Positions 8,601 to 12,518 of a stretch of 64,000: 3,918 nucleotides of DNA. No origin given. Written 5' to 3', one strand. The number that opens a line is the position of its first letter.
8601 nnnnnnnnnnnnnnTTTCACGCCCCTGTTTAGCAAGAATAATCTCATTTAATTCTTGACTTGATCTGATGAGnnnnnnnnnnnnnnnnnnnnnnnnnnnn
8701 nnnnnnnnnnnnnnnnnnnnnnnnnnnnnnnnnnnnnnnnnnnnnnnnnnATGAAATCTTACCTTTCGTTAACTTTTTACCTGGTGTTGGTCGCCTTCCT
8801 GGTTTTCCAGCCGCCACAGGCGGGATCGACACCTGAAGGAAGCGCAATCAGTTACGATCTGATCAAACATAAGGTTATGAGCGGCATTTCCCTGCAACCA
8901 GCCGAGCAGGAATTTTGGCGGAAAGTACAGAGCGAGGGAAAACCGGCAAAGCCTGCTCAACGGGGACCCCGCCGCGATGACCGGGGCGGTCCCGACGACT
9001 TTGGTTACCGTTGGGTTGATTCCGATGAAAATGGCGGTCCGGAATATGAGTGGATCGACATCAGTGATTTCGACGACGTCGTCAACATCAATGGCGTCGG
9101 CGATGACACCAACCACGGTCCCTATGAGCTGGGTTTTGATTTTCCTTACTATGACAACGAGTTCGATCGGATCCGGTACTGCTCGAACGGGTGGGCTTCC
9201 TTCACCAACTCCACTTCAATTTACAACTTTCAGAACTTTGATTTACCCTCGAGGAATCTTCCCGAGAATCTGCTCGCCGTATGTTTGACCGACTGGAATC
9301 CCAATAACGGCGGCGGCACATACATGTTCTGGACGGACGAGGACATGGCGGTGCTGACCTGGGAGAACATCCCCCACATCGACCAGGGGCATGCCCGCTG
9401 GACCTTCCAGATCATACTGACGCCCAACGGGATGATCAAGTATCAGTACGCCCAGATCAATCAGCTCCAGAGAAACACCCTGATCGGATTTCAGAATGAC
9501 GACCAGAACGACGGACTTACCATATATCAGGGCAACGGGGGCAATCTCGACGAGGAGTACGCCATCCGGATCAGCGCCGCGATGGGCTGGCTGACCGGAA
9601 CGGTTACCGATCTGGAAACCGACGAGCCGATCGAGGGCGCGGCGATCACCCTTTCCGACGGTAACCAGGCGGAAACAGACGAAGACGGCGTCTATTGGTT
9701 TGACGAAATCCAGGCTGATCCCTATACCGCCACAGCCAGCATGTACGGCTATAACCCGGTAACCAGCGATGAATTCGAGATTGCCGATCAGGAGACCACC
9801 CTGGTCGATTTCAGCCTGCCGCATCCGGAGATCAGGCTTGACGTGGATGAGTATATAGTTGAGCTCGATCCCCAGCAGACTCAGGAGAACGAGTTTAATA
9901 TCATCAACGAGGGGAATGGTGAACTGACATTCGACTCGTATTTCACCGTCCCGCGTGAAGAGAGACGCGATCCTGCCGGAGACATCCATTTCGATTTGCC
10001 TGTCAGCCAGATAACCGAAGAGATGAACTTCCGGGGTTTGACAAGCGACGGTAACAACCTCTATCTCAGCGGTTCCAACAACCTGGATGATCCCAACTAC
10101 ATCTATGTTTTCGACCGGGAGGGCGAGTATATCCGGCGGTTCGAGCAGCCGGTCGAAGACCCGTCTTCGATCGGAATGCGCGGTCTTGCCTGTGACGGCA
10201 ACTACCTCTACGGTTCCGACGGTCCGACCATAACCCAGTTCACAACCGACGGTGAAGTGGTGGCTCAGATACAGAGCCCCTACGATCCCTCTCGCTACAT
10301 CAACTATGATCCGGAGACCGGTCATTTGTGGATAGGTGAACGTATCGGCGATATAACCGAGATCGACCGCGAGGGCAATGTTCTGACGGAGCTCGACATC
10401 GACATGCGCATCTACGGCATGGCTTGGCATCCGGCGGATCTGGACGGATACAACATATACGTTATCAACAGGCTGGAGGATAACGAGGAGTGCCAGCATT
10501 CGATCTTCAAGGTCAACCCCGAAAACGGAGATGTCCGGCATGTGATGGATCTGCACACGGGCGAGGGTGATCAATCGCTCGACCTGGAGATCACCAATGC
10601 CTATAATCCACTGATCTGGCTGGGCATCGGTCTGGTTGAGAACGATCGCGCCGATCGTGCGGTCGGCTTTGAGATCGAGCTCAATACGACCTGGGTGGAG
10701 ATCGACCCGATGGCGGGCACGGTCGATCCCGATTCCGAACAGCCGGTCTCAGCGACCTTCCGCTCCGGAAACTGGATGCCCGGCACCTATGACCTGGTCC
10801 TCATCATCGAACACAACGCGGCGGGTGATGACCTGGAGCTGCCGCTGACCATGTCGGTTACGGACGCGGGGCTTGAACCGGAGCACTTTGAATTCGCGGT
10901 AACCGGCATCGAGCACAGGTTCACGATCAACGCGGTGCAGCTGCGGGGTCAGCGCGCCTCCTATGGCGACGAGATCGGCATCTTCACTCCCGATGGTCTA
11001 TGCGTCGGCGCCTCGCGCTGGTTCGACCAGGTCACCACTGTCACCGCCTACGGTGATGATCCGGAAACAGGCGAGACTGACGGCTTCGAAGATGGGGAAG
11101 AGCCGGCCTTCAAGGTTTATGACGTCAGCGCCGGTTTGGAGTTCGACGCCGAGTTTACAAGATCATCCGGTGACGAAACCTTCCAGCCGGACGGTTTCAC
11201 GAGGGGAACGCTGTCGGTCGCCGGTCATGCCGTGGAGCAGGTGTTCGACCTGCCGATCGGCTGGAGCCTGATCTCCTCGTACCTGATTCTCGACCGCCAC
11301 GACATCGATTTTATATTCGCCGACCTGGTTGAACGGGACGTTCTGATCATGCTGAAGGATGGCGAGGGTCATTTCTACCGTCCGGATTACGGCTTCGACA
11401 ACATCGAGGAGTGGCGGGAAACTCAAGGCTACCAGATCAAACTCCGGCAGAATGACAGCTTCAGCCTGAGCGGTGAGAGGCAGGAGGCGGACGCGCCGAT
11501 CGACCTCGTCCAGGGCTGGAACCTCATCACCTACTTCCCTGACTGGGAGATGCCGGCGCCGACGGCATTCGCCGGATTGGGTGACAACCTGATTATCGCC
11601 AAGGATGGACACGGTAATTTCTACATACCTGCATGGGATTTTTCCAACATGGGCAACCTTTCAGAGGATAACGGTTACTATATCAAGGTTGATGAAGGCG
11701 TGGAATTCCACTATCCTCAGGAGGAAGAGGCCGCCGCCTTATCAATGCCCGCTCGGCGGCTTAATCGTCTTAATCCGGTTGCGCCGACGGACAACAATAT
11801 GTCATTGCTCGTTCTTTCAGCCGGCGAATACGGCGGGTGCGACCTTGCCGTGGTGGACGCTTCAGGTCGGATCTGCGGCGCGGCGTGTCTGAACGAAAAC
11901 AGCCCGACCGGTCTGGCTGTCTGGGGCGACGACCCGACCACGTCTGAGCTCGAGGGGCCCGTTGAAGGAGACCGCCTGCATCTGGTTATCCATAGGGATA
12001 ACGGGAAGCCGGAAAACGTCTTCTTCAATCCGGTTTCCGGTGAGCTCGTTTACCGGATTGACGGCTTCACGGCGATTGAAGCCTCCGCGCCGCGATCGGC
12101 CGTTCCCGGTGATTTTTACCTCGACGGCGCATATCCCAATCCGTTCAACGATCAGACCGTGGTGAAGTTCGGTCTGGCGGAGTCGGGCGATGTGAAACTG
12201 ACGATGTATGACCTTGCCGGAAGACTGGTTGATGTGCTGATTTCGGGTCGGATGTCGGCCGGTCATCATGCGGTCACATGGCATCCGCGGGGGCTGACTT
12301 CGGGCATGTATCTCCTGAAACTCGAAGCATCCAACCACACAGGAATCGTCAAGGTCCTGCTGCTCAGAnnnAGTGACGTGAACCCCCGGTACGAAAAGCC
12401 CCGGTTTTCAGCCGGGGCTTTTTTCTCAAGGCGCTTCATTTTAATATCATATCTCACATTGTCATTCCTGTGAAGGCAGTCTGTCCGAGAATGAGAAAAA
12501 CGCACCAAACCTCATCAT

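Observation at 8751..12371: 1.2-kaa acidic beta-propeller/CarbopepD-like protein with T9SS C-terminal sorting domain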

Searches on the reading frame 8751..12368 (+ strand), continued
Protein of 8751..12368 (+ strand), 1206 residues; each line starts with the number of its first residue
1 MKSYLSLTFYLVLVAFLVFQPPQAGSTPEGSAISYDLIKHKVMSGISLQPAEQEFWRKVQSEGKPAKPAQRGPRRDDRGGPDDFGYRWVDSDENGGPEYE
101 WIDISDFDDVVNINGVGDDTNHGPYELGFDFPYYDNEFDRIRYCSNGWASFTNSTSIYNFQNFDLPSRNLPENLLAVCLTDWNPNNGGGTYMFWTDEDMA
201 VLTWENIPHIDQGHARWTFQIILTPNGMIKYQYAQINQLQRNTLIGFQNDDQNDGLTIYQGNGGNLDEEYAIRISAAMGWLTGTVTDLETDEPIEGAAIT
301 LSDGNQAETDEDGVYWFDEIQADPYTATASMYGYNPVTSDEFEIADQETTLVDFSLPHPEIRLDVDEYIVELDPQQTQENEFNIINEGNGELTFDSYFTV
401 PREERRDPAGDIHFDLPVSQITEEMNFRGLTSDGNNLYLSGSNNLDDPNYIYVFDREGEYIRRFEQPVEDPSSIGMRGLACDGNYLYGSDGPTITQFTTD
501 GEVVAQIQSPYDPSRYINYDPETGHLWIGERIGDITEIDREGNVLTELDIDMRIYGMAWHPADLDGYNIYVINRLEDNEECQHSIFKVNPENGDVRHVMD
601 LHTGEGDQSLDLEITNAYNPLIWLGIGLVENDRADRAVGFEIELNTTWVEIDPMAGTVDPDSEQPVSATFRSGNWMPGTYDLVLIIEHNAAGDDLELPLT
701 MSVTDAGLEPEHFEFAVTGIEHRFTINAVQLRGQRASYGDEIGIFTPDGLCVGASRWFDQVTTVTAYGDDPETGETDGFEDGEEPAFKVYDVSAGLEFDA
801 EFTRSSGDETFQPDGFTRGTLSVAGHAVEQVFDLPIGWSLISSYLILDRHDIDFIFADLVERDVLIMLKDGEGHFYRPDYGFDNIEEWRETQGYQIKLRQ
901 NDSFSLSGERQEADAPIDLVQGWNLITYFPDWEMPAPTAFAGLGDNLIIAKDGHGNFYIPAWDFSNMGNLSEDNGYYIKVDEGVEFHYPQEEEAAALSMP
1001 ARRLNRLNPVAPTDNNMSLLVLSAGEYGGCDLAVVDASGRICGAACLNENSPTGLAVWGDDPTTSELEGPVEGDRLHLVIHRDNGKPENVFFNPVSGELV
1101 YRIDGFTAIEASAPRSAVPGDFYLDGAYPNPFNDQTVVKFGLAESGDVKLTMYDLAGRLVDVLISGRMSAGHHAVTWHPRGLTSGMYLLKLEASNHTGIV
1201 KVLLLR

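Call 74: find_encoding_contigs(protein=P0002, flank=10000, max_places=1)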
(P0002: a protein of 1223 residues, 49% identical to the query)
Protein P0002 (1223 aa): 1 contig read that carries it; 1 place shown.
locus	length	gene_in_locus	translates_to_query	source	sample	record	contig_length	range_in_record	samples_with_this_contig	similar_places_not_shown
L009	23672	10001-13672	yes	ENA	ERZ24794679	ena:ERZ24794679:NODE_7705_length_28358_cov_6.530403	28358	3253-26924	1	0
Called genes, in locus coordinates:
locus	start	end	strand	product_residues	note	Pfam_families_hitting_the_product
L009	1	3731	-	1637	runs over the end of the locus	PF01364:Peptidase_C25, PF13715:CarbopepD_reg_2 (faint), PF13620:CarboxypepD_reg, PF18962:Por_Secre_tail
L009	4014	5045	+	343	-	-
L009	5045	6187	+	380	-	-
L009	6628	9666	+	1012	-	PF00082:Peptidase_S8, PF13620:CarboxypepD_reg (weak), PF13715:CarbopepD_reg_2 (faint), PF18962:Por_Secre_tail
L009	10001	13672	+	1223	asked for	PF13620:CarboxypepD_reg, PF13715:CarbopepD_reg_2, PF18962:Por_Secre_tail (weak)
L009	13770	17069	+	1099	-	PF08309:LVIVD, PF09826:Beta_propel (faint), PF05694:SBP56 (faint), PF08309:LVIVD, PF18962:Por_Secre_tail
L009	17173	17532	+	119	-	-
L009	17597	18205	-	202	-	PF02527:GidB, PF05175:MTS (faint)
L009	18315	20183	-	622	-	PF01134:GIDA, PF07992:Pyr_redox_2 (weak), PF12831:FAD_oxidored, PF21680:GIDA_C_1st, PF13932:SAM_GIDA_C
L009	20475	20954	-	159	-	PF00027:cNMP_binding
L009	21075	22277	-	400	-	PF10396:TrmE_N, PF12631:MnmE_helical, PF00350:Dynamin_N (faint), PF01926:MMR_HSR1, PF02421:FeoB_N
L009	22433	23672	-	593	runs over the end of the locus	PF14849:YidC_periplas, PF02096:60KD_IMP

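Call 75: find_encoding_contigs(protein=P0014, flank=10000, max_places=1)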
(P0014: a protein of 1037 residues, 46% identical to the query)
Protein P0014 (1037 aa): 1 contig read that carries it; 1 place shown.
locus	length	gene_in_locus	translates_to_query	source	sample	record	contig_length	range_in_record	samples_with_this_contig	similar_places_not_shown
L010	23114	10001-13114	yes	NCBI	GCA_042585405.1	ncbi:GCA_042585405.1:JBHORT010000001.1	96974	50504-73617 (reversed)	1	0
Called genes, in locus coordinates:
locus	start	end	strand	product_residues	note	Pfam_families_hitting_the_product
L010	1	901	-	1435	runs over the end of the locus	PF01364:Peptidase_C25, PF18962:Por_Secre_tail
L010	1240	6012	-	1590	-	PF13517:FG-GAP_3, PF18962:Por_Secre_tail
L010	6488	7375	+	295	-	PF04055:Radical_SAM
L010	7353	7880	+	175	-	PF01035:DNA_binding_1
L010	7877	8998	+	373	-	PF04015:DUF362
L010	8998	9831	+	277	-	PF03741:TerC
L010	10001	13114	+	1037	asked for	PF13620:CarboxypepD_reg, PF13715:CarbopepD_reg_2 (weak), PF18962:Por_Secre_tail (weak)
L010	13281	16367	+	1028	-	PF13620:CarboxypepD_reg, PF13715:CarbopepD_reg_2, PF19190:BACON_2 (faint), PF18962:Por_Secre_tail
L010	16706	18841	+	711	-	PF03030:H_PPase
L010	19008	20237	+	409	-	PF14306:PUA_2, PF01747:ATP-sulfurylase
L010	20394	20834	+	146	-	PF00037:Fer4 (faint), PF12800:Fer4_4 (faint), PF12838:Fer4_7, PF13187:Fer4_9 (weak), PF12139:APS-reductase_C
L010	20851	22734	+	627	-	PF00890:FAD_binding_2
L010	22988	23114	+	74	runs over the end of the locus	-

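Call 76: find_encoding_contigs(protein=P0011, flank=10000, max_places=1)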
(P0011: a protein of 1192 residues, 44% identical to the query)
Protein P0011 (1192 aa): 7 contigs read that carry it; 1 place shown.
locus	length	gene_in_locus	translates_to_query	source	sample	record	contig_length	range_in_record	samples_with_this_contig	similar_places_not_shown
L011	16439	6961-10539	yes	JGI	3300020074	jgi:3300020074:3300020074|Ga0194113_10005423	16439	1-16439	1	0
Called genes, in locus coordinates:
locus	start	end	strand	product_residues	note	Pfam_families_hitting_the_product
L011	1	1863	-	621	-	?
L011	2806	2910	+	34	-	-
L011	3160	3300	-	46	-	-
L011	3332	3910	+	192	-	-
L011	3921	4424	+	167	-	PF01035:DNA_binding_1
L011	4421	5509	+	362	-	PF04015:DUF362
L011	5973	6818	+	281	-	PF03741:TerC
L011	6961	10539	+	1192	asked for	PF13620:CarboxypepD_reg, PF13715:CarbopepD_reg_2, PF18962:Por_Secre_tail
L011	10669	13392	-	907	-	PF00211:Guanylate_cyc, PF14559:TPR_19 (faint), PF13428:TPR_14 (faint), PF13424:TPR_12, PF17874:TPR_MalT, PF13424:TPR_12, PF14938:SNAP, PF13424:TPR_12, +13 more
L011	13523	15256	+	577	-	PF00512:HisKA (weak), PF02518:HATPase_c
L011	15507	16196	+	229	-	PF00072:Response_reg, PF00486:Trans_reg_C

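Call 109: search_protein_families(library=ncbifam, proteins=[L009:4014-5042:+, L009:5045-6184:+, L009:17173-17529:+, L008:14191-15084:+, L008:20055-20615:+, L008:20709-21464:+, L003:3345-4073:-], max_evalue=0.1)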
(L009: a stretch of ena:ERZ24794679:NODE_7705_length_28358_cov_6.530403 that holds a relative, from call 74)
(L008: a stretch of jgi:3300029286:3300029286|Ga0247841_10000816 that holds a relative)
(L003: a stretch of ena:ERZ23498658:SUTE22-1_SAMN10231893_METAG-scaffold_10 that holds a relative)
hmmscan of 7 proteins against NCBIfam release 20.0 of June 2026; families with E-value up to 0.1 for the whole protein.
L009:4014-5042:+ (343 aa): 0 families

L009:5045-6184:+ (380 aa): 1 family
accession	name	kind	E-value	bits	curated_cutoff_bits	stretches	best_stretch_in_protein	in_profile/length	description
NF053685.1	BamG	equivalog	5e-10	39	250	1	41-281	25-294/397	BamG family beta-barrel-assembly machinery protein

L009:17173-17529:+ (119 aa): 3 families
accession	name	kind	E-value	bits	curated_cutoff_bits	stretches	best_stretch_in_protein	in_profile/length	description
NF040933.2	ABC_arch_GlcV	equivalog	0.0064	15.4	450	1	5-75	195-266/357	glucose ABC transporter ATP-binding protein GlcV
TIGR01625.1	YidE_YbjL_dupl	subfamily_domain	0.059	13.2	71.95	1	43-93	24-75/154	AspT/YidE/YbjL antiporter duplication domain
NF033921.0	por_somb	subfamily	0.074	11.7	100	0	15-38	20-43/485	iron uptake porin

L008:14191-15084:+ (298 aa): 1 family
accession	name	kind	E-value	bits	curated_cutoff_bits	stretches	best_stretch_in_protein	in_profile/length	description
NF045723.1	memb_anch_TmcC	equivalog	0.024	14.1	240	0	203-243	161-201/218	TmcC family electron transfer complex membrane anchor subunit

L008:20055-20615:+ (187 aa): 0 families

L008:20709-21464:+ (252 aa): 0 families

L003:3345-4073:- (243 aa): 1 family
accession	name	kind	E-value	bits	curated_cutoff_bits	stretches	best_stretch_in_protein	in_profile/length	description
NF052650.1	YknW_fam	equivalog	1.1e-17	64.3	110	1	23-233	17-212/213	YknW family membrane protein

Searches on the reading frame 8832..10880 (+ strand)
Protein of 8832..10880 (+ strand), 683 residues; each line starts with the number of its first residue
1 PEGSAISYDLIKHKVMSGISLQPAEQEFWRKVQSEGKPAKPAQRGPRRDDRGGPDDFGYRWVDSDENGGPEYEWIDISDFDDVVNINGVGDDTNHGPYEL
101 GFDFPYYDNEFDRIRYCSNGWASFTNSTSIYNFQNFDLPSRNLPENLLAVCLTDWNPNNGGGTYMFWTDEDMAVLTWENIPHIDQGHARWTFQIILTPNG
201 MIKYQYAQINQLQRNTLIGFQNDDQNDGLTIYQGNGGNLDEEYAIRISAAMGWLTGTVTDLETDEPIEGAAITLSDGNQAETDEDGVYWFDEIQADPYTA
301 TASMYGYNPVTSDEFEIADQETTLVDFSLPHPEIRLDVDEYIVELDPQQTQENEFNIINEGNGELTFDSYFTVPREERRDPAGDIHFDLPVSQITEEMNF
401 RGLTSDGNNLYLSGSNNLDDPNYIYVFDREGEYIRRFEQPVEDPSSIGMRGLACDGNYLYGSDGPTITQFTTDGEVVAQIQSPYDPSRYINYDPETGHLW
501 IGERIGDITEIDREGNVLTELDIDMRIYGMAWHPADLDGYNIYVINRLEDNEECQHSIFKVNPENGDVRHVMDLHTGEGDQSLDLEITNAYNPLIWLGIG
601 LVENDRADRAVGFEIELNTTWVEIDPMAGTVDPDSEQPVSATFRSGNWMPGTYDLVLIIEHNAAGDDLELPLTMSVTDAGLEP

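Call 37: predict_structure(alignment_id=A1)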
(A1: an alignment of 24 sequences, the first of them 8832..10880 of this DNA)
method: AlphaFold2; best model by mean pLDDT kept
length: 683 residues; sequences in the alignment: 24
mean_pLDDT: 85.1   pTM: 0.59
mean pLDDT of the five models: 85.1, 84.5, 83.4, 82.9, 81.5
residues with pLDDT >= 90: 309; 70-90: 300; 50-70: 53; < 50: 21
segments of 3 or more residues with pLDDT < 50: 1-3, 35-48
pLDDT, mean of each block of 10 residues (from residue 1): 60 75 81 47 38 70 79 82 77 85 86 89 79 70 88 83 78 89 77 89 87 76 88 70 84 92 95 89 94 85 95 89 94 95 92 96 95 68 85 90 92 81 91 93 86 93 93 94 92 93 90 94 90 88 85 76 92 85 91 87 90 89 94 96 88 91 92 87 50
secondary structure, 60 per line:
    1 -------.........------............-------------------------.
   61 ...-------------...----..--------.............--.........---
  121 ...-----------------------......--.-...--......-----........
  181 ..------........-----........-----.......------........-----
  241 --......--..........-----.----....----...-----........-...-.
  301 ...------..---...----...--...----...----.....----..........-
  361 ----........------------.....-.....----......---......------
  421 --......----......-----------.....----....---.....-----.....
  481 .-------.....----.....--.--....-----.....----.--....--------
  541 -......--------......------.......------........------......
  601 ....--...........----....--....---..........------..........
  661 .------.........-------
elements in order: H8-16 H23-34 E60-63 E94-106 E109-117 E121-123 E147-152 E162-167 E173-182 E189-196 E202-209 E215-221 E228-235 E243-248 E251-260 E271-274 E279-281 E287-294 E296-298 E300-303 E315-317 E322-324 E327-329 E334-336 E341-345 E350-359 E365-372 E385-389 H391-395 E400-405 E409-414 E423-428 E433-438 E450-454 E459-462 E466-470 E476-481 E489-493 E498-502 E508-511 E517-521 E529-532 E542-547 E556-561 E568-574 E581-588 E595-604 E607-617 E622-625 E628-631 E635-644 E651-661 E668-676
